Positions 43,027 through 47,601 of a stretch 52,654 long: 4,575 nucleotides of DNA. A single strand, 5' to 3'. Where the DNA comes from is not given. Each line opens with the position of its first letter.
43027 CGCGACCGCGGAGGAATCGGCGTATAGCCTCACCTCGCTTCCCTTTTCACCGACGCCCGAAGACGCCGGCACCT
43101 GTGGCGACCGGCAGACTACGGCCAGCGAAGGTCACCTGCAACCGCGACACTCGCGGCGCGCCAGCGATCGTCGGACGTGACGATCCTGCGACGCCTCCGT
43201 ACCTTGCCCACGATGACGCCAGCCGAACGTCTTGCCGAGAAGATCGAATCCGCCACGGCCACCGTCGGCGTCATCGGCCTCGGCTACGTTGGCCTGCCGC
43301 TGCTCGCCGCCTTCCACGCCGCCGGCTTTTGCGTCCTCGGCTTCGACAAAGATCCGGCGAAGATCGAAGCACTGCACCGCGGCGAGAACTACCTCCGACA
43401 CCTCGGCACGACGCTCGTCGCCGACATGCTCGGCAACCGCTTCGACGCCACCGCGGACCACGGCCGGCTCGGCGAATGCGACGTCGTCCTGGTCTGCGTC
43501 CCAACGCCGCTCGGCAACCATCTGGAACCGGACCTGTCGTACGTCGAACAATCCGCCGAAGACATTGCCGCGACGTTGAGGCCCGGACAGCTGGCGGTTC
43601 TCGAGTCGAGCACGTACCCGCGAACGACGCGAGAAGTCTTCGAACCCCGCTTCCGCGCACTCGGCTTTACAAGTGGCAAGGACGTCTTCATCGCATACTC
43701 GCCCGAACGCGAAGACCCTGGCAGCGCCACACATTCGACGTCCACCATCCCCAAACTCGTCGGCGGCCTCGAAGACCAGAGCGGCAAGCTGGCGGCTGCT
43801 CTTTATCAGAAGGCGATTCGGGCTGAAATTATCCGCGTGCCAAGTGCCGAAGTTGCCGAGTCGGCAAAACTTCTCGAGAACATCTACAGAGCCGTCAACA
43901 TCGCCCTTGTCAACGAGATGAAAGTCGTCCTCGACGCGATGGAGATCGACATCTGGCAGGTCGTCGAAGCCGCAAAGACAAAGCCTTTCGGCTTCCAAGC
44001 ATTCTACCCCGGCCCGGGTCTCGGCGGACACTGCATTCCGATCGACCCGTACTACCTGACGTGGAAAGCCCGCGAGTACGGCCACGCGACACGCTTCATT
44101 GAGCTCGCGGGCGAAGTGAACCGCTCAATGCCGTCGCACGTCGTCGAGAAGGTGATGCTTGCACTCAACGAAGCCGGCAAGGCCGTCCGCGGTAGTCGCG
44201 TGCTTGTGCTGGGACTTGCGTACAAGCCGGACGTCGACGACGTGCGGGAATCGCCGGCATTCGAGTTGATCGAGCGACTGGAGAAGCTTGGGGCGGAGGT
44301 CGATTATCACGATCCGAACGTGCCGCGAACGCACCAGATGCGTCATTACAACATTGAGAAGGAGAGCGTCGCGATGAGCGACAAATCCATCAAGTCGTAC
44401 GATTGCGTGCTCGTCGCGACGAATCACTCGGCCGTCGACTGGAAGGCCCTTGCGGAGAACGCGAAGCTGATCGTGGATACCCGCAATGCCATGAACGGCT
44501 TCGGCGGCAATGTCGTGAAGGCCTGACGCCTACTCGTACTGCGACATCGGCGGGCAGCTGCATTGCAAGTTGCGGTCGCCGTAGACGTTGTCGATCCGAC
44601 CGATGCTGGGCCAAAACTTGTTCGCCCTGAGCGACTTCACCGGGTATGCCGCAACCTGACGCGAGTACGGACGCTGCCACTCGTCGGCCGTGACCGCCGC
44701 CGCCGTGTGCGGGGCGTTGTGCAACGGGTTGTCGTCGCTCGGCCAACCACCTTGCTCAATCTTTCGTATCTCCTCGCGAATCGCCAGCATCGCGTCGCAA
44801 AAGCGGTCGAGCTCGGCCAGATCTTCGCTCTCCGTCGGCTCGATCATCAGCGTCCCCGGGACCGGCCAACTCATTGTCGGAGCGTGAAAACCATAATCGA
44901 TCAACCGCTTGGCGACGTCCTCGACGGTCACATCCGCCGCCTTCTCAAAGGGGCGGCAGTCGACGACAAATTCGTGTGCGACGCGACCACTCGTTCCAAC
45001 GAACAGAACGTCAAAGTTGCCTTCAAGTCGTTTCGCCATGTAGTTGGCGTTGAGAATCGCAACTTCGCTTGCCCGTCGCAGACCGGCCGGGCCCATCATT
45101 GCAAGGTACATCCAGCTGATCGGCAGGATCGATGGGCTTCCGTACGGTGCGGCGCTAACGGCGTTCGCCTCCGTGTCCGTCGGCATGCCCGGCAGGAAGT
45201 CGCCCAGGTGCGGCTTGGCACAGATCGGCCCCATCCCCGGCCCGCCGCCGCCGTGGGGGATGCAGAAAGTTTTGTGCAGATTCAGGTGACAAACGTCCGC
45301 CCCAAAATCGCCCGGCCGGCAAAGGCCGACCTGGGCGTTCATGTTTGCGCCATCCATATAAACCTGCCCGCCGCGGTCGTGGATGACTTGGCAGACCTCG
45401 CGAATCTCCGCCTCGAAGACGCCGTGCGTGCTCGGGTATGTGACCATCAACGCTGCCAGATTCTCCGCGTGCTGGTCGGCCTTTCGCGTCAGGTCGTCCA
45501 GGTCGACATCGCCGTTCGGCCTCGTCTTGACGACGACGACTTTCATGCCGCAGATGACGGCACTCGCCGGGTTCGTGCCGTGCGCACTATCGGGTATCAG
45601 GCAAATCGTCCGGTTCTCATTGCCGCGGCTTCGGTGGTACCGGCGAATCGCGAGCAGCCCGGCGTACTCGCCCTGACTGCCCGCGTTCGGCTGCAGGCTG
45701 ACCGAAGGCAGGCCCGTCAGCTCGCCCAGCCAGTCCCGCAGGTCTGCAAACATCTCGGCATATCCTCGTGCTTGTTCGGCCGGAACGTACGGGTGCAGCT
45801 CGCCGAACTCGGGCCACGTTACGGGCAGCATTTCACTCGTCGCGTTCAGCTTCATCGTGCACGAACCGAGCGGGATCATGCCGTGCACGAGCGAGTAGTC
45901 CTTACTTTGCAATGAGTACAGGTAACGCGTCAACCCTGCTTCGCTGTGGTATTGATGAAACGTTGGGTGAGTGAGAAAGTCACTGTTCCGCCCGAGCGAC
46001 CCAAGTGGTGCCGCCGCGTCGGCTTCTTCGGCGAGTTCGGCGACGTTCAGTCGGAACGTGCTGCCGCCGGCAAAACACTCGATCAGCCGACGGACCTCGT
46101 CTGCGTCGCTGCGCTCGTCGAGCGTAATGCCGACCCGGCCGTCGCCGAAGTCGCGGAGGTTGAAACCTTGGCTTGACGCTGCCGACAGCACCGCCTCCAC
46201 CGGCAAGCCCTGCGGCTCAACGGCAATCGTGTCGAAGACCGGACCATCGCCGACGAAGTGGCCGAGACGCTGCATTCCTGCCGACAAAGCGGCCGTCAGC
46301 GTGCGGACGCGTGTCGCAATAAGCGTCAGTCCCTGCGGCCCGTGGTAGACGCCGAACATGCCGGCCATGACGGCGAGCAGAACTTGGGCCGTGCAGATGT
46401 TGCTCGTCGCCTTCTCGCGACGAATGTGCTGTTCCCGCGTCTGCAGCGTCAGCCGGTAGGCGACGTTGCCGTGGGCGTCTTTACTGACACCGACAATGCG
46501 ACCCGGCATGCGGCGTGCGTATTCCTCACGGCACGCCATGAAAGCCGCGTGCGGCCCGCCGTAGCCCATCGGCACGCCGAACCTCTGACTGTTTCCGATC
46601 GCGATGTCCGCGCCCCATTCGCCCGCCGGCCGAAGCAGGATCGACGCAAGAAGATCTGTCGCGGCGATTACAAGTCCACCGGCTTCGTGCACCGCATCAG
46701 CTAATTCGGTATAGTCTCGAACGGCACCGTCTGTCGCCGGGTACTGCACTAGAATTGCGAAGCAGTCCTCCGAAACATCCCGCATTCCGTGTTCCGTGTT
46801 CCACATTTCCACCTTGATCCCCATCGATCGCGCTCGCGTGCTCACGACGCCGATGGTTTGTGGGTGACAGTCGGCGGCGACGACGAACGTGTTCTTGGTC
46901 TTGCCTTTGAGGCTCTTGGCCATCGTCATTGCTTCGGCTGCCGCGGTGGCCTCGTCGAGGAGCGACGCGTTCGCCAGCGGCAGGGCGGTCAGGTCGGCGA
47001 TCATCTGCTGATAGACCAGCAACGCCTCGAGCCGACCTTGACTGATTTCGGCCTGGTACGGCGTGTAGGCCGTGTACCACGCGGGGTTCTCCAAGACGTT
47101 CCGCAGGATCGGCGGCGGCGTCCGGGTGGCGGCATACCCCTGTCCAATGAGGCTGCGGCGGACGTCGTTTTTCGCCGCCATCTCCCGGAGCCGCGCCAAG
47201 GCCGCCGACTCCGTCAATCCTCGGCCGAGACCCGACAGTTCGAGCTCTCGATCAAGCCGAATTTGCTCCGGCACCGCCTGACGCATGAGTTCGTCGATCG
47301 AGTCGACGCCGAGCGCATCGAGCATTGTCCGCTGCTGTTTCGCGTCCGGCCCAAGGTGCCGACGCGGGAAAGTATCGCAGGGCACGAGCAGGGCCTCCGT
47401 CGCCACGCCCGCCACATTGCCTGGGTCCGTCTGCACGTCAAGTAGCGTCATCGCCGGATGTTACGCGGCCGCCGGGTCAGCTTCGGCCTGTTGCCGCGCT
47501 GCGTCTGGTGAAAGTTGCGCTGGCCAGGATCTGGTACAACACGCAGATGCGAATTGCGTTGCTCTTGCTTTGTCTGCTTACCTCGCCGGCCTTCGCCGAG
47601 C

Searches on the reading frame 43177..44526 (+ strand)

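Call 34: search_protein_families(library=ncbifam, proteins=[window:43177-44526:+], max_evalue=0.001)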
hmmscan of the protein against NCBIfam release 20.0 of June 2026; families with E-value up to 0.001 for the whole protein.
window:43177-44526:+ (449 aa): 9 families
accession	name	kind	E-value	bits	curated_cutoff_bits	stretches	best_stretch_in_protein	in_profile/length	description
TIGR03026.1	NDP-sugDHase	subfamily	3.4e-125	418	189.8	1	29-437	2-413/413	nucleotide sugar dehydrogenase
NF040825.1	UDPMaNacDH_Arch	equivalog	4.4e-73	246.5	750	1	29-439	2-401/418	UDP-N-acetyl-D-mannosamine dehydrogenase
NF008286.0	PRK11064.1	equivalog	3.7e-67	226.7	459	1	28-437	4-417/420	UDP-N-acetyl-D-mannosamine dehydrogenase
NF011729.0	PRK15182.1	equivalog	1.9e-65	221.3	592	1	29-419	8-390/425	Vi polysaccharide biosynthesis UDP-N-acetylglucosamine C-6 dehydrogenase TviB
NF041297.1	UDPGDh_AglM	equivalog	3.9e-51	174.3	670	1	30-438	3-416/429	UDP-glucose 6-dehydrogenase AglM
NF047673.2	TeichurnBiosyTuaD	equivalog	1.9e-38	132.8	700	1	30-437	4-412/439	UDP-glucose 6-dehydrogenase TuaD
NF011631.0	PRK15057.1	equivalog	8.1e-10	38.3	757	1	32-382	5-339/388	UDP-glucose 6-dehydrogenase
TIGR01505.1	tartro_sem_red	equivalog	0.0002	20.7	340.75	0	30-265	2-203/291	2-hydroxy-3-oxopropionate reductase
NF008592.0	PRK11559.1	equivalog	0.00063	19.1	397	0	28-265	3-206/296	2-hydroxy-3-oxopropionate reductase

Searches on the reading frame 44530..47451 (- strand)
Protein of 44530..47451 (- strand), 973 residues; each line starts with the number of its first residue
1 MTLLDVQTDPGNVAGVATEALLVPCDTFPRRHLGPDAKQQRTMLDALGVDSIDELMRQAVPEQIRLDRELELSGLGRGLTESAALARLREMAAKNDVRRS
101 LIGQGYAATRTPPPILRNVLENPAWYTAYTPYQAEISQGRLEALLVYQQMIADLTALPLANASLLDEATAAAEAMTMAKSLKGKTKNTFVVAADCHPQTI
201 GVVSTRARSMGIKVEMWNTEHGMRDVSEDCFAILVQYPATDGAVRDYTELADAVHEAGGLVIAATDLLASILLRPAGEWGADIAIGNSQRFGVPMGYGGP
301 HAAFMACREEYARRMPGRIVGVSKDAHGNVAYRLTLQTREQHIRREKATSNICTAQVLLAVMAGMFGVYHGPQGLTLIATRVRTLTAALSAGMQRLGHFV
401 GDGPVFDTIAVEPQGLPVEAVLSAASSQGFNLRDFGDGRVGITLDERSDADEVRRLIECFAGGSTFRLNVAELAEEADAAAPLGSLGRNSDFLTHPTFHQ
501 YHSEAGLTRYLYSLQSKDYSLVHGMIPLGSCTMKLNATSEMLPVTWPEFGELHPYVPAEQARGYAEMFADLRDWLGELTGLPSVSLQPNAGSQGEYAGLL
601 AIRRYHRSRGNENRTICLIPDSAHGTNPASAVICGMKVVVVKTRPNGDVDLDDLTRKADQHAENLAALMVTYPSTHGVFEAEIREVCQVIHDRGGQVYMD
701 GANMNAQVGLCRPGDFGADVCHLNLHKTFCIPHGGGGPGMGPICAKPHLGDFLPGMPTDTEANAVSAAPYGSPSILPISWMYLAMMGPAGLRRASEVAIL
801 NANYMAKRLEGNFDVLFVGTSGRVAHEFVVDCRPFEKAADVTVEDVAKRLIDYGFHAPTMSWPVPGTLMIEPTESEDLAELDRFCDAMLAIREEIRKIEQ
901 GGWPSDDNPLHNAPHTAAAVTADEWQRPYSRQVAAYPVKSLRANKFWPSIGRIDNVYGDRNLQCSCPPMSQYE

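Call 34: search_protein_families(library=ncbifam, proteins=[window:44530-47451:-], max_evalue=0.001)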
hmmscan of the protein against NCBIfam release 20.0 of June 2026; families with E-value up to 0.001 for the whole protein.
window:44530-47451:- (973 aa): 6 families
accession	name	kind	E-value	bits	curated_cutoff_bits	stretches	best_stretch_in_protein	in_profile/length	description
TIGR00461.1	gcvP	equivalog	0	1394.3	859.2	1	31-966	1-939/939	aminomethyl-transferring glycine dehydrogenase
NF003346.0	PRK04366.1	equivalog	7.1e-146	486.7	441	2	503-925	55-477/487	aminomethyl-transferring glycine dehydrogenase subunit GcvPB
NF001696.0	PRK00451.1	equivalog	2.8e-124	415.5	364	3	37-428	9-403/447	aminomethyl-transferring glycine dehydrogenase subunit GcvPA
NF005758.0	PRK07582.1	equivalog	5.2e-09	35.3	440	1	147-287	58-195/372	cystathionine gamma-lyase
NF004757.0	PRK06084.1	equivalog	0.00018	20.5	790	0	649-729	131-206/425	bifunctional O-acetylhomoserine aminocarboxypropyltransferase/cysteine synthase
TIGR01976.1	am_tr_V_VC1184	hypoth_equivalog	0.00026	20.4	352.35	0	240-325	170-249/401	cysteine desulfurase-like protein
